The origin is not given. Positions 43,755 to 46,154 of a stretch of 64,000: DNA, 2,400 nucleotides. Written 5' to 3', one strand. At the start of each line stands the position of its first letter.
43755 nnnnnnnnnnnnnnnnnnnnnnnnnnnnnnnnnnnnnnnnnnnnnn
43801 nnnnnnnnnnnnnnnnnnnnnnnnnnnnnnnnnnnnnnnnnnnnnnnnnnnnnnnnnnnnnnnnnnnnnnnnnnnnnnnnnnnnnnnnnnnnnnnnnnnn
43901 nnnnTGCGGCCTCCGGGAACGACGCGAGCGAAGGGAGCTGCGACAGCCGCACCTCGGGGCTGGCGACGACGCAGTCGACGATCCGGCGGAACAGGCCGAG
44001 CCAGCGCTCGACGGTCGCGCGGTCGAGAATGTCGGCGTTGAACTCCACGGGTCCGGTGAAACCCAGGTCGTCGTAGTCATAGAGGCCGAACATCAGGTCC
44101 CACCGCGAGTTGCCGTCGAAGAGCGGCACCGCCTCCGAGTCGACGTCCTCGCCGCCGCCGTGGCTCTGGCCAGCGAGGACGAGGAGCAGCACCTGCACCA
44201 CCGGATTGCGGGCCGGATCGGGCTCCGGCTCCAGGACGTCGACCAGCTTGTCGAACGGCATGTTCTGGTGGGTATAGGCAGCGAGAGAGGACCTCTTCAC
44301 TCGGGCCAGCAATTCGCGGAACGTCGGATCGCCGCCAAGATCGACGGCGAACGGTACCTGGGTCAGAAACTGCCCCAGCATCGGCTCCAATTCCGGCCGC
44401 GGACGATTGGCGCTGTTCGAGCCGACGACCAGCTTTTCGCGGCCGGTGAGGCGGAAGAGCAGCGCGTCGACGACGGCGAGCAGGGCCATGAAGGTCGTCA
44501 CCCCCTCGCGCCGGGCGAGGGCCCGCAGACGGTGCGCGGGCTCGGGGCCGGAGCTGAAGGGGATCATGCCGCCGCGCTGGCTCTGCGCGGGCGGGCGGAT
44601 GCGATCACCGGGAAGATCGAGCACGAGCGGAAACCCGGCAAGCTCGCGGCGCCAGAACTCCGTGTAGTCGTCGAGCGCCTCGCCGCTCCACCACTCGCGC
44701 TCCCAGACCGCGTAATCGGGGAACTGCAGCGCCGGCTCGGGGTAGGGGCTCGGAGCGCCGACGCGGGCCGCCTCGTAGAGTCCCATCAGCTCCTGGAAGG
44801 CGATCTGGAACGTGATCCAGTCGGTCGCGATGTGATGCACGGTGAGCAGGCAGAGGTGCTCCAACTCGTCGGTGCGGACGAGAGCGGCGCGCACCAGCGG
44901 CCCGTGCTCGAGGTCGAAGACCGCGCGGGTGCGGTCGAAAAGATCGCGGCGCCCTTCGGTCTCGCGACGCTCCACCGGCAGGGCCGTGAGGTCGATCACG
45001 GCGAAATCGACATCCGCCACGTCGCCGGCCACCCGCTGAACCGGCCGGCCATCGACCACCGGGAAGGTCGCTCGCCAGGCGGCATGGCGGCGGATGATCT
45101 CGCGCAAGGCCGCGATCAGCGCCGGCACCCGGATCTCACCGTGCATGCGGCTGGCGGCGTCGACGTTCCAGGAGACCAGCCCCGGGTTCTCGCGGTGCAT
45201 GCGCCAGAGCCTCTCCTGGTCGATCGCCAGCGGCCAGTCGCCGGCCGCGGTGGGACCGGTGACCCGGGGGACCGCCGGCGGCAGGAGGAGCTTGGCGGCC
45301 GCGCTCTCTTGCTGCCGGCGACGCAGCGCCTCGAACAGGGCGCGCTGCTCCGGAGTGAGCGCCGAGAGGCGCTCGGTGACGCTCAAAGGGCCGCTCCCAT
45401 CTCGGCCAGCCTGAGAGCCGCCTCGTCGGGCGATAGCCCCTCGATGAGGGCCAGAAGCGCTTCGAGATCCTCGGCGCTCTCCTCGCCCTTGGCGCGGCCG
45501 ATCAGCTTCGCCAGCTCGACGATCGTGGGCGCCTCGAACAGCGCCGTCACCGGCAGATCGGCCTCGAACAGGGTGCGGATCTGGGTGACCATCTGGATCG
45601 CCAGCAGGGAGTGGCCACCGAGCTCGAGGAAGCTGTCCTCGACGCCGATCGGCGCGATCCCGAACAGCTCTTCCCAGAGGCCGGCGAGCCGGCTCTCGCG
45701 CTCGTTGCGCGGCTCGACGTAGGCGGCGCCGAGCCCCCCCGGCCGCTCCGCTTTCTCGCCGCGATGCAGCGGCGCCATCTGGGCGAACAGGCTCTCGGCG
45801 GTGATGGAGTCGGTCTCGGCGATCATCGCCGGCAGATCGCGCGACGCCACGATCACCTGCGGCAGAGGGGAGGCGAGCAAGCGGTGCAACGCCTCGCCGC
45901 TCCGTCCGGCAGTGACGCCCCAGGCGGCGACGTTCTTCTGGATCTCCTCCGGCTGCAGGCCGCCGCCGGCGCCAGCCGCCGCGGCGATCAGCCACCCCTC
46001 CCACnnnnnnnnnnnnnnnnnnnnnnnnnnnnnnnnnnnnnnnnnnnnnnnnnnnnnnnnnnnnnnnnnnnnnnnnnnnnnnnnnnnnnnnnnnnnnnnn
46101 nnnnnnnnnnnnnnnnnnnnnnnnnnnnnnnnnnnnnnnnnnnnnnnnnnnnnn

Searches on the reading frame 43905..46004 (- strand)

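Call 10: search_protein_families(library=pfam, proteins=[window:43905-46004:-], max_evalue=0.00001)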
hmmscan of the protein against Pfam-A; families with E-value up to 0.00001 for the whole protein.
window:43905-46004:- (700 aa): 1 family
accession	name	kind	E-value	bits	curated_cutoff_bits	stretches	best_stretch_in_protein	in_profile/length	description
PF00668.25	Condensation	-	1.4e-72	245.3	30.6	1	256-693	4-447/456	Condensation domain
